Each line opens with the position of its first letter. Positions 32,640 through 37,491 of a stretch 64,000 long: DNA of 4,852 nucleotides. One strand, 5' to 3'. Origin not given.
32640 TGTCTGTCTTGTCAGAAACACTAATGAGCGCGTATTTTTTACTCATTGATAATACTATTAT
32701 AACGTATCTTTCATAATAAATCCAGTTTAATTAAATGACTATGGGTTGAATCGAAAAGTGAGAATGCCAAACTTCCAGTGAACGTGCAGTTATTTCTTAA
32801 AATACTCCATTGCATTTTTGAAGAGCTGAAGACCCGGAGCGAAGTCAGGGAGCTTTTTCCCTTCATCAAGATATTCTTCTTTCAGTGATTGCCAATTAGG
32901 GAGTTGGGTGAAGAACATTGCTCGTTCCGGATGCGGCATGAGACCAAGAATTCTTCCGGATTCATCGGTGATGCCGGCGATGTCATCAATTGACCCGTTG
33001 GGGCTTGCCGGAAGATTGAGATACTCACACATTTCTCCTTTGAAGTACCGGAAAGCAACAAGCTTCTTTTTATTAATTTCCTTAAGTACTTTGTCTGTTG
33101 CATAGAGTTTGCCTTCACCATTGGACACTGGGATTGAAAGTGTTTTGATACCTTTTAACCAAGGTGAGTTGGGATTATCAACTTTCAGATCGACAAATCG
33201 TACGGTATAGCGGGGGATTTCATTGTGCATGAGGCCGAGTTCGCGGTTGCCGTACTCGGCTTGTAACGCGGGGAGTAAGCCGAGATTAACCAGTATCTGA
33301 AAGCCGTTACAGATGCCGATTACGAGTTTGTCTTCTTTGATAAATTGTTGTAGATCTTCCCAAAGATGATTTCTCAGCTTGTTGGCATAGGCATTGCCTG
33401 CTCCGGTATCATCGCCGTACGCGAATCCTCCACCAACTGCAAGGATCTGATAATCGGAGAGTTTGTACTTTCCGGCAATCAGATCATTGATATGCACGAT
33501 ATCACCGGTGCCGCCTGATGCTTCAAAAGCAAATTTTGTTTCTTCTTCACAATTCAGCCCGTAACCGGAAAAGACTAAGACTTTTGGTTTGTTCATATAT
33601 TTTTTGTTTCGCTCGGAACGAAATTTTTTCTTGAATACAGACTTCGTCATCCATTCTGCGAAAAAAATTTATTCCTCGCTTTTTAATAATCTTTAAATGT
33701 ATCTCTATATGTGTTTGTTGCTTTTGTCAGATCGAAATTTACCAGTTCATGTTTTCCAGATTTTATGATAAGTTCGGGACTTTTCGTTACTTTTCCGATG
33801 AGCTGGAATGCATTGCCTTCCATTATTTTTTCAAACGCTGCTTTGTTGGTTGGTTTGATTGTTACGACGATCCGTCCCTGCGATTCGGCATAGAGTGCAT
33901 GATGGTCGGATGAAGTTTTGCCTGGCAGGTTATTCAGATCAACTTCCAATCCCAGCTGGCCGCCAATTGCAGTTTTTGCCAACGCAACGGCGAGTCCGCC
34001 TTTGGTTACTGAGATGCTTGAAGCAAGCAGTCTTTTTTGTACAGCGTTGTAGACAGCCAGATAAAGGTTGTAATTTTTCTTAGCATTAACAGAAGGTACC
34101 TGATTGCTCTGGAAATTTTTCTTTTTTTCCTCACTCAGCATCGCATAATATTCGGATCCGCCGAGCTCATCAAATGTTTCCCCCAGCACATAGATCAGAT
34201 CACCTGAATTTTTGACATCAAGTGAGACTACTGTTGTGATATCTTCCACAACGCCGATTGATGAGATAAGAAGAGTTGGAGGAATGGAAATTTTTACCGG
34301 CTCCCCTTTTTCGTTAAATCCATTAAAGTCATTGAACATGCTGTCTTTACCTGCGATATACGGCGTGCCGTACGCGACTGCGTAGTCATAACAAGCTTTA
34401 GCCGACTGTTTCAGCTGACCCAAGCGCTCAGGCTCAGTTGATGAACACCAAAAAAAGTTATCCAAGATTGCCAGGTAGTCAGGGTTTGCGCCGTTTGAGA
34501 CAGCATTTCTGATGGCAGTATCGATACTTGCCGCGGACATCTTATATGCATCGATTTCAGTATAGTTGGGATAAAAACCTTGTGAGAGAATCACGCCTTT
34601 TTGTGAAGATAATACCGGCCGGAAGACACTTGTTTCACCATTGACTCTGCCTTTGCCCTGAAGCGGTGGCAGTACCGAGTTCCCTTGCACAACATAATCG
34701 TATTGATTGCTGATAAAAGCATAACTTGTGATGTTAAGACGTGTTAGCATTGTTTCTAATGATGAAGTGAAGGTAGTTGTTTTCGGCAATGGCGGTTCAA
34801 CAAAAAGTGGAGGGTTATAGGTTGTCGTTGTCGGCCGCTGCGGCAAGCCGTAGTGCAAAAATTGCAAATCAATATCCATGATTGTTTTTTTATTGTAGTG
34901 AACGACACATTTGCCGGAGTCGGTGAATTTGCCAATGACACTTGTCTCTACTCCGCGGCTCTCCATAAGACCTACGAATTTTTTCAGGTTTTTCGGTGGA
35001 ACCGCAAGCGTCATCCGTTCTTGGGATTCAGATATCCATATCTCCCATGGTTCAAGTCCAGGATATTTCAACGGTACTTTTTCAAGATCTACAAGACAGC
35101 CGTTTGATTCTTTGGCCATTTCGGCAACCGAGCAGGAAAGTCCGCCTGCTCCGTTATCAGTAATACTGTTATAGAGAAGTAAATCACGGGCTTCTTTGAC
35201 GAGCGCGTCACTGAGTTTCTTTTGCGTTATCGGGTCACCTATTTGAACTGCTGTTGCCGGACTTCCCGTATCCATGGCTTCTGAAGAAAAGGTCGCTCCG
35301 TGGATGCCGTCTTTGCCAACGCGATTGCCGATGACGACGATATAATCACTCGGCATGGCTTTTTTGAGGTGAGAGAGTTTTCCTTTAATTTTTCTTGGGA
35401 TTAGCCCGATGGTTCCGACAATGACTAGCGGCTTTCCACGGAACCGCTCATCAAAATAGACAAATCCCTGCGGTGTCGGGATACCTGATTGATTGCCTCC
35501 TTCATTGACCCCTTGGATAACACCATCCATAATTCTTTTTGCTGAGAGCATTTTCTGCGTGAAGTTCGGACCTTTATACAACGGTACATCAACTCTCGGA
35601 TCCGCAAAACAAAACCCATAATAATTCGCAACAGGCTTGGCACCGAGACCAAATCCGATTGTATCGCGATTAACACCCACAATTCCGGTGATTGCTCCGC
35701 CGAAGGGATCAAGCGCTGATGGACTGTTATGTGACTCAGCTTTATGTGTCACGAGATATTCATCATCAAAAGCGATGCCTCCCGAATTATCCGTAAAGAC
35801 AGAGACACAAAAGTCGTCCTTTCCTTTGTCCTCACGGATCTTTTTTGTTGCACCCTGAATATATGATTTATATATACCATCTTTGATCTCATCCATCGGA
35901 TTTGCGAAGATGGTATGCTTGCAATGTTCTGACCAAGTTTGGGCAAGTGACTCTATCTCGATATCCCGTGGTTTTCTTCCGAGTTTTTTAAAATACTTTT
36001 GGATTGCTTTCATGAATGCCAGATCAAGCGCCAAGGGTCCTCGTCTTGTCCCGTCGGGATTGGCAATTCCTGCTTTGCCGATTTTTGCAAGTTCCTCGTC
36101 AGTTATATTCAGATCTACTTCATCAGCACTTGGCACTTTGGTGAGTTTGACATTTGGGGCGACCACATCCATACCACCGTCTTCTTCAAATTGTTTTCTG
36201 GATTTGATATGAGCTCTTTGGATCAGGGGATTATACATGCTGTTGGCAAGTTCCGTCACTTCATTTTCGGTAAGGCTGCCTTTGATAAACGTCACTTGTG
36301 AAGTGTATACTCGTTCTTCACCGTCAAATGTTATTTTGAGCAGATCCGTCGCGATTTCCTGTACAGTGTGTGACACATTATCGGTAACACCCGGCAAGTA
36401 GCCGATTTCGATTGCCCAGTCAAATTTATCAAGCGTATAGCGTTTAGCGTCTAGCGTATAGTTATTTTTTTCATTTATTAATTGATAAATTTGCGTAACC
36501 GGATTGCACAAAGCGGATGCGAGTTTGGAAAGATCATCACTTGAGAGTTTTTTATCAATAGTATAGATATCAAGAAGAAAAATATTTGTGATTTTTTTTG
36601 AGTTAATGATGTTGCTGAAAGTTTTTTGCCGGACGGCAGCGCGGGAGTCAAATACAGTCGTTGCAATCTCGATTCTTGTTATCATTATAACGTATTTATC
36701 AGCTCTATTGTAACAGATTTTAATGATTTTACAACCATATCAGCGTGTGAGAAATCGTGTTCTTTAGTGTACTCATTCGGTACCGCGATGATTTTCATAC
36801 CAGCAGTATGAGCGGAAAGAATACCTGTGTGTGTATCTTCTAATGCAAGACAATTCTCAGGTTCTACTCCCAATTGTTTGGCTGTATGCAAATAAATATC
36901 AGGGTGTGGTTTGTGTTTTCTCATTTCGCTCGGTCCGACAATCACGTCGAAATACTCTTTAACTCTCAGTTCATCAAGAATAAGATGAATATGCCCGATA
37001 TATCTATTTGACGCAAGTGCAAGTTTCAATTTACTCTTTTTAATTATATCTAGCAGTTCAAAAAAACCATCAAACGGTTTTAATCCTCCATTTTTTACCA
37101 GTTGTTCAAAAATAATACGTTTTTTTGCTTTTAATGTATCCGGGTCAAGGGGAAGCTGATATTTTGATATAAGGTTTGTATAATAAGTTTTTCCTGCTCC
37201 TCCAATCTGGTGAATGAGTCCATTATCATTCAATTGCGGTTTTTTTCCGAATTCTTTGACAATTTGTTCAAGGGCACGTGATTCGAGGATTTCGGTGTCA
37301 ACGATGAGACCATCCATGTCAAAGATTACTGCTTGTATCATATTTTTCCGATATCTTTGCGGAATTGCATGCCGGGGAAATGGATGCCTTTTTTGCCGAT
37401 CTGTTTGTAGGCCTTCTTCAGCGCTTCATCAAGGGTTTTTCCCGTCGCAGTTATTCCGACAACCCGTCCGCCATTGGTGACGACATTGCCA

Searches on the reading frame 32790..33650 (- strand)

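Call 33: search_protein_families(library=pfam, proteins=[window:32790-33650:-])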
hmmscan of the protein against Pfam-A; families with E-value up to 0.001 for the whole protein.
window:32790-33650:- (286 aa): 2 families
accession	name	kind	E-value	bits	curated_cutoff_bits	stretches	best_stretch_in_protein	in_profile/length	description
PF13507.12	GATase_5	-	4.9e-74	249.1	27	1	21-284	1-260/260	CobB/CobQ-like glutamine amidotransferase domain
PF07685.20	GATase_3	-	0.00072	19.7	27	0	63-121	36-89/196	CobB/CobQ-like glutamine amidotransferase domain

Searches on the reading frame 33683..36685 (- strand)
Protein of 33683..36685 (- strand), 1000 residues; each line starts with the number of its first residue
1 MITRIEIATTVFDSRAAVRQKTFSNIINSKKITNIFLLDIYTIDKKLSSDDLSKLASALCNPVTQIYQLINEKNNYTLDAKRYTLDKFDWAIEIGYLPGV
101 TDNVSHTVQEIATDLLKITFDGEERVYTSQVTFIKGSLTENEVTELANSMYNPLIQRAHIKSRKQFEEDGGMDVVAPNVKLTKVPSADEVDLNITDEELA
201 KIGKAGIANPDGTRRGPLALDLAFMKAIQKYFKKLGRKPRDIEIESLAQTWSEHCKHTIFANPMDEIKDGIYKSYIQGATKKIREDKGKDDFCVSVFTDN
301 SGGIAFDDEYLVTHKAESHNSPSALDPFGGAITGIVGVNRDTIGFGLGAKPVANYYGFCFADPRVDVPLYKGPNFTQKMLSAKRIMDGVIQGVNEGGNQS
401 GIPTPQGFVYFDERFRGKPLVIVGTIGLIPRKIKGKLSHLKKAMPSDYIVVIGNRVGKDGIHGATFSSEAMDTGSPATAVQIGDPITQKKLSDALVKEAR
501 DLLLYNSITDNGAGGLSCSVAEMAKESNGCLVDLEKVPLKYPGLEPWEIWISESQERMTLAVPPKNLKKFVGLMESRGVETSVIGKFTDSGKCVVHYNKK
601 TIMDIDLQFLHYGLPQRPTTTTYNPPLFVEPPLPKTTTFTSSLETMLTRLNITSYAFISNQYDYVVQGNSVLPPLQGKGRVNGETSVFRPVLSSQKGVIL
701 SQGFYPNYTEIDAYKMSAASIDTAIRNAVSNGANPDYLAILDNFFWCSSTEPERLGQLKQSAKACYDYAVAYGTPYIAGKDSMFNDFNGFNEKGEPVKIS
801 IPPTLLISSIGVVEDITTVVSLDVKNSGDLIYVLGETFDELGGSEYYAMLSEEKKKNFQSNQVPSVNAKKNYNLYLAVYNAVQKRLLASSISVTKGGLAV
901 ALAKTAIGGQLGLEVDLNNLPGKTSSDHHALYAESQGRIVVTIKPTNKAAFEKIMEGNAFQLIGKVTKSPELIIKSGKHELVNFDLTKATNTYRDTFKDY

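Call 33: search_protein_families(library=pfam, proteins=[window:33683-36685:-])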
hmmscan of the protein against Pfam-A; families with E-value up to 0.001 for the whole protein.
window:33683-36685:- (1000 aa): 3 families
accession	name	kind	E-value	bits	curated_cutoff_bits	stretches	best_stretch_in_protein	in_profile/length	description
PF02769.27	AIRS_C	-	2.6e-49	167.8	23.1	2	447-597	4-155/156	AIR synthase related protein, C-terminal domain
PF18072.6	FGAR-AT_linker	-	2.7e-14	53.9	26.6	1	217-257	9-49/50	Formylglycinamide ribonucleotide amidotransferase linker domain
PF00586.29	AIRS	-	3.4e-14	53.6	24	1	299-429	2-112/112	AIR synthase related protein, N-terminal domain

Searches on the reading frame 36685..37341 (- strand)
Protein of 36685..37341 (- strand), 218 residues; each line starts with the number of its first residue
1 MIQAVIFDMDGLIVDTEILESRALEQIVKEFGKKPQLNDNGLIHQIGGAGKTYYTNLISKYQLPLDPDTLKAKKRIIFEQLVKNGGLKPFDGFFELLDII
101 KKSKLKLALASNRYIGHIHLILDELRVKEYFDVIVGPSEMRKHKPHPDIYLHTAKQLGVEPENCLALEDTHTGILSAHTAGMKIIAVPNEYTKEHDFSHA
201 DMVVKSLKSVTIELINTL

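Call 33: search_protein_families(library=pfam, proteins=[window:36685-37341:-])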
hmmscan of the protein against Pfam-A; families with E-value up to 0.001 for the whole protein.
window:36685-37341:- (218 aa): 3 families
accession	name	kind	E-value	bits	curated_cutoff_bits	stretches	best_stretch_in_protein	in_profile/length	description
PF13419.12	HAD_2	-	8.9e-36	124.1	23.8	1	5-187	1-178/178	Haloacid dehalogenase-like hydrolase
PF00702.32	Hydrolase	-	8.1e-25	88.8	26.4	1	2-181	1-191/191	haloacid dehalogenase-like hydrolase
PF13242.12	Hydrolase_like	-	1.1e-07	32.1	22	1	143-208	3-73/75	HAD-hyrolase-like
